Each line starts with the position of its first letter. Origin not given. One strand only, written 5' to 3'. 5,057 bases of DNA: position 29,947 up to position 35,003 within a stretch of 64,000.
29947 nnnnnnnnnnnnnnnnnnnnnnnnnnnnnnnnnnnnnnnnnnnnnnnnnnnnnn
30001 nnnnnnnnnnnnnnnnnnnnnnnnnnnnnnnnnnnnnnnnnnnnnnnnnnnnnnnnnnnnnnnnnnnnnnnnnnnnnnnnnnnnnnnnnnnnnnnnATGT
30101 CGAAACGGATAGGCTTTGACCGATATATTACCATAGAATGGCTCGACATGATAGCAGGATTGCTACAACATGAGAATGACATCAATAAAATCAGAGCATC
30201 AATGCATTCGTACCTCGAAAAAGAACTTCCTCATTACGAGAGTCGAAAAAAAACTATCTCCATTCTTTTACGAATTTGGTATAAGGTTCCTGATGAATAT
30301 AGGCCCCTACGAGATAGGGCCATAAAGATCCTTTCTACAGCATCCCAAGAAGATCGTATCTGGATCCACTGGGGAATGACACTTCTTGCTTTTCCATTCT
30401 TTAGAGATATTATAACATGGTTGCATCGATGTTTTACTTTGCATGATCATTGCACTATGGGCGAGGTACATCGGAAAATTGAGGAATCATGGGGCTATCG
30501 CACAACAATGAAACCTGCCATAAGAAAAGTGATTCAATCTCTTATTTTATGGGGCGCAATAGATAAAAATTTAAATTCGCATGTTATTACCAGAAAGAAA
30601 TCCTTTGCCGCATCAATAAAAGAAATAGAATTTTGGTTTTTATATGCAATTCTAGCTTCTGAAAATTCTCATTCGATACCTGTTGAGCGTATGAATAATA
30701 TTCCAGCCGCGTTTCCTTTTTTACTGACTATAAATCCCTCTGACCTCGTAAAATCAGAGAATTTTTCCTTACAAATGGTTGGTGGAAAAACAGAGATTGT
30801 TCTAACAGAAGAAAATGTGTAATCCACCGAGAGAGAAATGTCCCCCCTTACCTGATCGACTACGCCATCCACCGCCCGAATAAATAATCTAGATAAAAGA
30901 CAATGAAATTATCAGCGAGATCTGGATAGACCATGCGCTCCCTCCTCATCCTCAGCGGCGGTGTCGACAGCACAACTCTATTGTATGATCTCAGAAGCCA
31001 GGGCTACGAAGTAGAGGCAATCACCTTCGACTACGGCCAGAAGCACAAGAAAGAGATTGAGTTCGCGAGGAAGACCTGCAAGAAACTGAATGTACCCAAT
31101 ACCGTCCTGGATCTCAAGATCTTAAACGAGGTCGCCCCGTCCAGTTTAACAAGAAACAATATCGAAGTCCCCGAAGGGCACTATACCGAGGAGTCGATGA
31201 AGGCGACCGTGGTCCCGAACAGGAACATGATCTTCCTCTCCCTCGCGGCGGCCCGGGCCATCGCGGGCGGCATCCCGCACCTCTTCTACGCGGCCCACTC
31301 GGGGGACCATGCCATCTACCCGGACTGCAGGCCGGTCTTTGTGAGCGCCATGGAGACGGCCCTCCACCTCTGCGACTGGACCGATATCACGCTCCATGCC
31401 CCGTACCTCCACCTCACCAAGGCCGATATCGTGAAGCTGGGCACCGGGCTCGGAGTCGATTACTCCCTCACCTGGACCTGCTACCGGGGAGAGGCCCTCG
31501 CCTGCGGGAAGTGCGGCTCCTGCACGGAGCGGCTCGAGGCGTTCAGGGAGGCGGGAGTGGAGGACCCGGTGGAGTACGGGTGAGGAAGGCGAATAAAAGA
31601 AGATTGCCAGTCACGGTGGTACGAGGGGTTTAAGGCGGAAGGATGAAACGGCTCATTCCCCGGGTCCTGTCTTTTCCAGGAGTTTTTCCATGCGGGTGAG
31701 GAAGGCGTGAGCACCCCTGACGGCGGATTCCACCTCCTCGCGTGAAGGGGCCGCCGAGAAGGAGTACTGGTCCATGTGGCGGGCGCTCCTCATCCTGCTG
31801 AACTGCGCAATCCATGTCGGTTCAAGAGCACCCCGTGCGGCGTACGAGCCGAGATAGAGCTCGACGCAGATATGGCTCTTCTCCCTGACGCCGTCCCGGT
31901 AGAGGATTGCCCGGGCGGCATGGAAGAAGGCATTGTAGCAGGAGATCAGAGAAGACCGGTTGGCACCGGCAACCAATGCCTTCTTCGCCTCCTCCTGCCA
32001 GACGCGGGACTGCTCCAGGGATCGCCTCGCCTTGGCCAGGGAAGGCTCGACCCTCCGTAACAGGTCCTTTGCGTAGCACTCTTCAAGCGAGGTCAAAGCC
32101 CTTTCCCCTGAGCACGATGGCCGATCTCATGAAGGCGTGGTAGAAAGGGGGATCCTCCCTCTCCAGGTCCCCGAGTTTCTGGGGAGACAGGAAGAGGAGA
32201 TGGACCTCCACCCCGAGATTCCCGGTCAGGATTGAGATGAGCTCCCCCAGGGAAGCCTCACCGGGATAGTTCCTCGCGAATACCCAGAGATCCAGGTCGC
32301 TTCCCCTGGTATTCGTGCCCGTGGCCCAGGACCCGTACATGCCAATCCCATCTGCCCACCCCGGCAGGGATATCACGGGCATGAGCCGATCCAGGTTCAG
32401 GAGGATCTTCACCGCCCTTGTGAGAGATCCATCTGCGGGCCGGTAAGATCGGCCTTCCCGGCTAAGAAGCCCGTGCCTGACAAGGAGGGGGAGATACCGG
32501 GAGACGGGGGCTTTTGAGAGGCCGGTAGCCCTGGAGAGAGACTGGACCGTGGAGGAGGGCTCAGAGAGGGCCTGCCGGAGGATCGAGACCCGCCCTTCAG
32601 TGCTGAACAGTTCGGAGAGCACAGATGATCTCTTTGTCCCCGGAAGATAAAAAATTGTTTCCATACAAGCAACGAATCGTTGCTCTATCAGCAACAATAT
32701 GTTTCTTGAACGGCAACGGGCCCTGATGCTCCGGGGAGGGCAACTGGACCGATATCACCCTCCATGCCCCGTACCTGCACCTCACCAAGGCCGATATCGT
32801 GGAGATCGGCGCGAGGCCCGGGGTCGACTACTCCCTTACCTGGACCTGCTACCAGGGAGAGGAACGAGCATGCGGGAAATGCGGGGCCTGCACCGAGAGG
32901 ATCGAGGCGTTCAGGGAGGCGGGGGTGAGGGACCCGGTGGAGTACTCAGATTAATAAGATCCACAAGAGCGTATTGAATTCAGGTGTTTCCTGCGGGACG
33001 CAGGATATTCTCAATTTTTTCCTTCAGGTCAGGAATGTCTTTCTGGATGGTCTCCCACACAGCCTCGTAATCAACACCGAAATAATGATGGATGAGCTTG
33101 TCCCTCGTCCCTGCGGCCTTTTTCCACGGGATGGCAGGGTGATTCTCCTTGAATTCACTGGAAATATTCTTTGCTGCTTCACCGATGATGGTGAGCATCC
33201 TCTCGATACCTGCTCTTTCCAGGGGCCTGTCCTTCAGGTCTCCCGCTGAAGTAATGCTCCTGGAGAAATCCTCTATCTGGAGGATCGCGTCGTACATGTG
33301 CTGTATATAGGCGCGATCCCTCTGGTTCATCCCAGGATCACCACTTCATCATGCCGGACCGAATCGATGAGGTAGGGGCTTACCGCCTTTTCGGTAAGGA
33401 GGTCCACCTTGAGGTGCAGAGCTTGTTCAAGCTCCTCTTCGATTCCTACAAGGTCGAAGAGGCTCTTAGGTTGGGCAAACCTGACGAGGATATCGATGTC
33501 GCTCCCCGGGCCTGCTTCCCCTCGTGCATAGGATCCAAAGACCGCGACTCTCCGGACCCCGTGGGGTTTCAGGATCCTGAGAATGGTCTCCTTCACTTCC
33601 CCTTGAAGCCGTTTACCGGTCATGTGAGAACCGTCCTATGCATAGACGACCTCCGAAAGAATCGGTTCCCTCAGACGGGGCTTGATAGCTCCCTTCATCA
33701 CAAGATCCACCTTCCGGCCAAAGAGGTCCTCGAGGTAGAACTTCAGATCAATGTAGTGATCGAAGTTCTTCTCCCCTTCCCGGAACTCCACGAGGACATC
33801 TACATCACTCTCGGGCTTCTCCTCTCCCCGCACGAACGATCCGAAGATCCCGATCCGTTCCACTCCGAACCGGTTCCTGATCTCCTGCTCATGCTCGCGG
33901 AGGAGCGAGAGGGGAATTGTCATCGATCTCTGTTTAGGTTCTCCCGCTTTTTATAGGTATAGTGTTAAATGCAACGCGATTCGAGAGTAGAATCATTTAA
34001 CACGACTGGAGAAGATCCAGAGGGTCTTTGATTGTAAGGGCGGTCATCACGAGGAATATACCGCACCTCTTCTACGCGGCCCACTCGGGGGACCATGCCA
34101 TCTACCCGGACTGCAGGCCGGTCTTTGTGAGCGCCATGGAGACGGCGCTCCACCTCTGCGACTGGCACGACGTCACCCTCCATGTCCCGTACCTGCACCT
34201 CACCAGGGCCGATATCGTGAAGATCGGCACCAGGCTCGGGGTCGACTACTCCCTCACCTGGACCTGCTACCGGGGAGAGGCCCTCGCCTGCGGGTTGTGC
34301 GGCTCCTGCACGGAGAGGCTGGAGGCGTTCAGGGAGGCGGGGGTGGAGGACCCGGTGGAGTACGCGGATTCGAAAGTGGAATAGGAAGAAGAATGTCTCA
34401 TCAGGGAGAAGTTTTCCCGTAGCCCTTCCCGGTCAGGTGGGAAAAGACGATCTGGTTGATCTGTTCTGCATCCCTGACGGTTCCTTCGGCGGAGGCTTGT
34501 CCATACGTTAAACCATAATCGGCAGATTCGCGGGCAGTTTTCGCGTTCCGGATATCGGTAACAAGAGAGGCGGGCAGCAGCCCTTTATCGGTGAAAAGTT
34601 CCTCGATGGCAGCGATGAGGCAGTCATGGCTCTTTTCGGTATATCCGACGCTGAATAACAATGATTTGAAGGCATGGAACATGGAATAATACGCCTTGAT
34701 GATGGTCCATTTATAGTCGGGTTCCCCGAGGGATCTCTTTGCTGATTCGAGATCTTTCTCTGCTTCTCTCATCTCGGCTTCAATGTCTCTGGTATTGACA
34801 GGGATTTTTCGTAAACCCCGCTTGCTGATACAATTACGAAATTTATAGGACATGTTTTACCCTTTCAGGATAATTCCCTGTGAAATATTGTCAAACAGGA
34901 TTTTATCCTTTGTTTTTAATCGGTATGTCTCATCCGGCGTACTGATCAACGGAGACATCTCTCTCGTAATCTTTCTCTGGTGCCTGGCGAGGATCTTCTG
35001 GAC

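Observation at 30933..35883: Integron-like array: four queC 3' ends separated by ~1.1-1.3 kb nucleotidyltransferase/HEPN cassettes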

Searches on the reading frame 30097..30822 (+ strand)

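Call 31: search_protein_families(library=pfam, proteins=[window:30097-30822:+], max_evalue=0.001)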
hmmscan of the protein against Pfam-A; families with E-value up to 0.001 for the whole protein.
window:30097-30822:+ (241 aa): 0 families

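Call 60: search_protein_families(library=padloc, proteins=[window:30097-30822:+], max_evalue=0.001)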
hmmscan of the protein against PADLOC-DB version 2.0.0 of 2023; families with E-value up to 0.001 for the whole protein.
window:30097-30822:+ (241 aa): 2 families
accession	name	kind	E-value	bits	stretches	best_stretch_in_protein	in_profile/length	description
PDLC02437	BrxA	-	2.8e-68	228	1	3-237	2-236/238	BrxA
PDLC02444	BrxA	-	6.8e-45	151.4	1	3-227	6-235/251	BrxA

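Call 61: search_protein_families(library=ncbifam, proteins=[window:30097-30822:+], max_evalue=0.001)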
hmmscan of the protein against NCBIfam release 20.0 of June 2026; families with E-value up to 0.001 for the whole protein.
window:30097-30822:+ (241 aa): 0 families

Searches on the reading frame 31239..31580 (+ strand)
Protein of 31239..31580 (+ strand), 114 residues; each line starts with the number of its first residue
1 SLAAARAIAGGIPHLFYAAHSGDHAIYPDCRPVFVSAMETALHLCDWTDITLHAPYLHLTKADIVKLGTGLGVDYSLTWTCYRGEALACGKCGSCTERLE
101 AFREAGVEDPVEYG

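Call 63: find_related_loci(query=window:31239-31580:+, collection=viral_contigs, flank=10000)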
Query window:31239-31580:+ (114 aa) in viral_contigs; peptide patterns used: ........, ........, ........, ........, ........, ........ (x = any residue, [..] = any of these).
600 stretches matched a pattern (row limit reached: there are more); 596 encode a relative of the query (tblastn E <= 1e-3); the best 80 are kept; 80 distinct loci.
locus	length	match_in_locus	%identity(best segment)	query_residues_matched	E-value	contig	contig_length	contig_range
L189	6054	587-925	68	1-113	1e-53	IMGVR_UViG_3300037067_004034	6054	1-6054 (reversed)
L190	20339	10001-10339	59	1-113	2e-45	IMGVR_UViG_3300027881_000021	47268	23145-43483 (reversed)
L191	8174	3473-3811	58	1-113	1e-42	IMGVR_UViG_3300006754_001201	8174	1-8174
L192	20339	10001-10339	56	1-113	1e-42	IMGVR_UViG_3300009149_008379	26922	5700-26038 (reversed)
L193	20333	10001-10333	56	1-111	7e-43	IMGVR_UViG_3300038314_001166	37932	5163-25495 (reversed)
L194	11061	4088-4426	55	1-113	5e-42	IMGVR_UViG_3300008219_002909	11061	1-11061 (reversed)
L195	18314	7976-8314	61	1-113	5e-42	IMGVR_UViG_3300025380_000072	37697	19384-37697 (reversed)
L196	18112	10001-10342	56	1-113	7e-41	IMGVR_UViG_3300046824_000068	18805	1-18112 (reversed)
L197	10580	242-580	60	1-113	8e-41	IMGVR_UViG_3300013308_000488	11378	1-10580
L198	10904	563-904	56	1-113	6e-41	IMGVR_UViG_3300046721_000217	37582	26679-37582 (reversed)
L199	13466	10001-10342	56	1-113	6e-41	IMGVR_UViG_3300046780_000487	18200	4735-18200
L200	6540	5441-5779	60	1-113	2e-40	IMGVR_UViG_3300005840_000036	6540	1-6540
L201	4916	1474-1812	60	1-113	2e-40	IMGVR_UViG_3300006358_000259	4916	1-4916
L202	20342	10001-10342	56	1-113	3e-40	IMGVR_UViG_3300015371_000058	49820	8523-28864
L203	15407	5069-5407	56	1-113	9e-40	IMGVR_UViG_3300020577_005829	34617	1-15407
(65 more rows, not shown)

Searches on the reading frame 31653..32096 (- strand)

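Call 6: search_protein_families(library=pfam, proteins=[window:31653-32096:-], max_evalue=0.01)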
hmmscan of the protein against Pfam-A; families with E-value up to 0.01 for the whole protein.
window:31653-32096:- (147 aa): 1 family
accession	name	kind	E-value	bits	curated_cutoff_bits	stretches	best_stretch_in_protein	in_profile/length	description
PF05168.19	HEPN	-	1.1e-12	48.6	22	1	24-138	2-116/117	HEPN domain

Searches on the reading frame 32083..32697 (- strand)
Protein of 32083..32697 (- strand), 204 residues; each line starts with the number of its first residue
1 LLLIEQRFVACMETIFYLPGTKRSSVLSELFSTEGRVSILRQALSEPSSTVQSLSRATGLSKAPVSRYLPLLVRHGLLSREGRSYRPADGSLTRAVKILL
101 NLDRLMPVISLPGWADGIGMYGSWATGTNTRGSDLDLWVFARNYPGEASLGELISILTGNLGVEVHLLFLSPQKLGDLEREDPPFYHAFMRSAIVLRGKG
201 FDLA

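Call 6: search_protein_families(library=pfam, proteins=[window:32083-32697:-], max_evalue=0.01)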
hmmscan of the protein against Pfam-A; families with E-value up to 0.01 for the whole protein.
window:32083-32697:- (204 aa): 8 families
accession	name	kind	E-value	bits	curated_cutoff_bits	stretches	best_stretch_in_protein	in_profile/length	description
PF01909.29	NTP_transf_2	-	2.3e-06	28.4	21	1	117-172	16-76/93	Nucleotidyltransferase domain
PF09339.16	HTH_IclR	-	6.2e-06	26.3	22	1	47-81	16-51/52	IclR helix-turn-helix domain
PF13412.12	HTH_24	-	9.5e-05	22.3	21.9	1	39-77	8-46/48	Winged helix-turn-helix DNA-binding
PF18765.7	Polbeta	-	0.00011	22.8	26.9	1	120-181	18-72/93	Polymerase beta, Nucleotidyltransferase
PF25213.1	HVO_A0261_N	-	0.00015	22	35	1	30-86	7-62/86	HVO_A0261 N-terminal domain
PF01022.26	HTH_5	-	0.00023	21.4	22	1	34-79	2-46/47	Bacterial regulatory protein, arsR family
PF12802.13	MarR_2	-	0.0044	17.6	27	1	47-81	18-53/61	MarR family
PF01047.28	MarR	-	0.0049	17.2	24.6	0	33-81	2-50/59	MarR family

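Call 46: find_homologous_proteins(query=window:32083-32697:-, max_evalue=1e-10)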
Query window:32083-32697:- (204 aa): 11 proteins with E <= 1e-10 among 578 candidates.
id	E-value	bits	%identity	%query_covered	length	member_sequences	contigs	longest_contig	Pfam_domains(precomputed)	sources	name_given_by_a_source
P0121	2.6e-113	394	94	95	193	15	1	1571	PF01909.30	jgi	-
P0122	1.6e-102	359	89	90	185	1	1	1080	PF18765.8,PF01909.30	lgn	-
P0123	1.1e-89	317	82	90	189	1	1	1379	PF09339.17,PF01909.30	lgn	-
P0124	2.7e-87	309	78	88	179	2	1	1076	PF18765.8,PF01909.30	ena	-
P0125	3.8e-75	270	71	87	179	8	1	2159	PF09339.17,PF12802.14,PF08100.19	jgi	jgi:predicted nucleotidyltransferase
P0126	7.4e-61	223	55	94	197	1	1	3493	PF18765.8,PF09339.17,PF25213.2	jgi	jgi:predicted nucleotidyltransferase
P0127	8.4e-56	207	80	57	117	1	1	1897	PF18765.8,PF01909.30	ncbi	-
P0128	2.1e-44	169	50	87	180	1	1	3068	PF09339.17,PF12802.14,PF01909.30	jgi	jgi:predicted nucleotidyltransferase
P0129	7.4e-39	151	48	79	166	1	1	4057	PF13412.13,PF09339.17,PF12802.14,PF01909.30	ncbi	-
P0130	1.2e-35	141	45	85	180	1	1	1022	PF18765.8,PF09339.17,PF01909.30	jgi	jgi:predicted nucleotidyltransferase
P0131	7.3e-30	122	41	85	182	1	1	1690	PF18765.8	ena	-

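Call 47: find_encoding_contigs(protein=P0121, flank=5000, max_places=4)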
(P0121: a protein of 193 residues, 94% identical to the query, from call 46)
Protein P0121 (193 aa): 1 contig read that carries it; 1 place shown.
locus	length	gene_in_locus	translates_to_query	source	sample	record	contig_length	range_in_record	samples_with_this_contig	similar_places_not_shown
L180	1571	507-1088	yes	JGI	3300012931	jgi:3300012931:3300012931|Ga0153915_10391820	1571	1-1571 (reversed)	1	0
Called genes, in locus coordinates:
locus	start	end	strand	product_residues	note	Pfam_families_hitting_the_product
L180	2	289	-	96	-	?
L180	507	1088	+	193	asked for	PF01909:NTP_transf_2 (weak)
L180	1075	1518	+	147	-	PF05168:HEPN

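Call 48: find_encoding_contigs(protein=P0125, flank=5000, max_places=4)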
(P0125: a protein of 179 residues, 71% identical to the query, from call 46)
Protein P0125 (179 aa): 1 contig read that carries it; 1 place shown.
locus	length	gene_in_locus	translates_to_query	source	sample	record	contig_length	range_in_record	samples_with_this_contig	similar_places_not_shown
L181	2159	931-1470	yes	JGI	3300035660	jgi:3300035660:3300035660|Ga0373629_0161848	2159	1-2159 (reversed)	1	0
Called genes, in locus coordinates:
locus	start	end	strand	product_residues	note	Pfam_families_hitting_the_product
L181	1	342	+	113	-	?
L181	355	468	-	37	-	-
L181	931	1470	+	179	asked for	PF08100:Dimerisation (faint), PF09339:HTH_IclR, PF12802:MarR_2 (weak)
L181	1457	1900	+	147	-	PF05168:HEPN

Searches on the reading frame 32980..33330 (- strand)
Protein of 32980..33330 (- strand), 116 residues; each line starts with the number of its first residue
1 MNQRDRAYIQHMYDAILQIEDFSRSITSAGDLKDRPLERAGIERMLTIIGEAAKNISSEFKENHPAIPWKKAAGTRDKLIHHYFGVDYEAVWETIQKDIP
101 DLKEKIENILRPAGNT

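Call 6: search_protein_families(library=pfam, proteins=[window:32980-33330:-], max_evalue=0.01)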
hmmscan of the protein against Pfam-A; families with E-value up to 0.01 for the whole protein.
window:32980-33330:- (116 aa): 2 families
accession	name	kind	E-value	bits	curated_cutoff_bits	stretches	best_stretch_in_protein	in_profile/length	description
PF01934.22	HepT-like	-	1.6e-28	99.2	23.5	1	13-109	2-120/120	Ribonuclease HepT-like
PF16043.11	DUF4795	-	0.0051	16.7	34.8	0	34-83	123-172/208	Domain of unknown function (DUF4795)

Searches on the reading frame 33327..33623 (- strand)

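Call 6: search_protein_families(library=pfam, proteins=[window:33327-33623:-], max_evalue=0.01)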
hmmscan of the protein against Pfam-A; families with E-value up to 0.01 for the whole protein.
window:33327-33623:- (98 aa): 4 families
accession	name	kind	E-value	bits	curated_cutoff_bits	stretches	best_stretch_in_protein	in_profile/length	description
PF01909.29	NTP_transf_2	-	1e-18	67.9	21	1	13-89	3-86/93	Nucleotidyltransferase domain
PF18765.7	Polbeta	-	7.8e-14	52.1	26.9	1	12-96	1-87/93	Polymerase beta, Nucleotidyltransferase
PF22600.2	MTPAP-like_central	-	0.0036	17.8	27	1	23-65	39-80/139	Poly(A) RNA polymerase, mitochondrial-like, central palm domain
PF14792.12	DNA_pol_B_palm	-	0.0059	17.3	25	1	21-70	24-64/113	DNA polymerase beta palm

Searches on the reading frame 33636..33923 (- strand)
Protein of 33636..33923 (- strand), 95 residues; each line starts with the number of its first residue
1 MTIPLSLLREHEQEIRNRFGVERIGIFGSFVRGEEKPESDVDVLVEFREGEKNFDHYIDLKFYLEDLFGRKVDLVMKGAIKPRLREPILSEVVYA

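Call 6: search_protein_families(library=pfam, proteins=[window:33636-33923:-], max_evalue=0.01)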
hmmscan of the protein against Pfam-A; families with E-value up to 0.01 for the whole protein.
window:33636-33923:- (95 aa): 4 families
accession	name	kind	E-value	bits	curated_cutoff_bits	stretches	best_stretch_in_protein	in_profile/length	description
PF01909.29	NTP_transf_2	-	3.1e-17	63.2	21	1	8-94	1-92/93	Nucleotidyltransferase domain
PF18765.7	Polbeta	-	1.6e-12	47.8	26.9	1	15-90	7-82/93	Polymerase beta, Nucleotidyltransferase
PF22600.2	MTPAP-like_central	-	0.00047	20.7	27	1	12-54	30-70/139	Poly(A) RNA polymerase, mitochondrial-like, central palm domain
PF22014.2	DUF6932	-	0.0021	18.9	27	1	13-54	43-82/142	Family of unknown function (DUF6932)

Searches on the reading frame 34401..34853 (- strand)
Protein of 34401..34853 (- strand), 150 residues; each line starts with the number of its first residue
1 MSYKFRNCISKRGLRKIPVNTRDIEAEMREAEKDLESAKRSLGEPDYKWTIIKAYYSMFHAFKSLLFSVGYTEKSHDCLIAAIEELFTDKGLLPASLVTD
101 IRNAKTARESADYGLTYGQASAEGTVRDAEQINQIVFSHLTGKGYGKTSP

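Call 6: search_protein_families(library=pfam, proteins=[window:34401-34853:-], max_evalue=0.01)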
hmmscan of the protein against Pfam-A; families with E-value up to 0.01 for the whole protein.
window:34401-34853:- (150 aa): 1 family
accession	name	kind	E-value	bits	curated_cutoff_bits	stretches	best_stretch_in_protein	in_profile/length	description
PF05168.19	HEPN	-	3.2e-17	63.2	22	1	27-134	4-112/117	HEPN domain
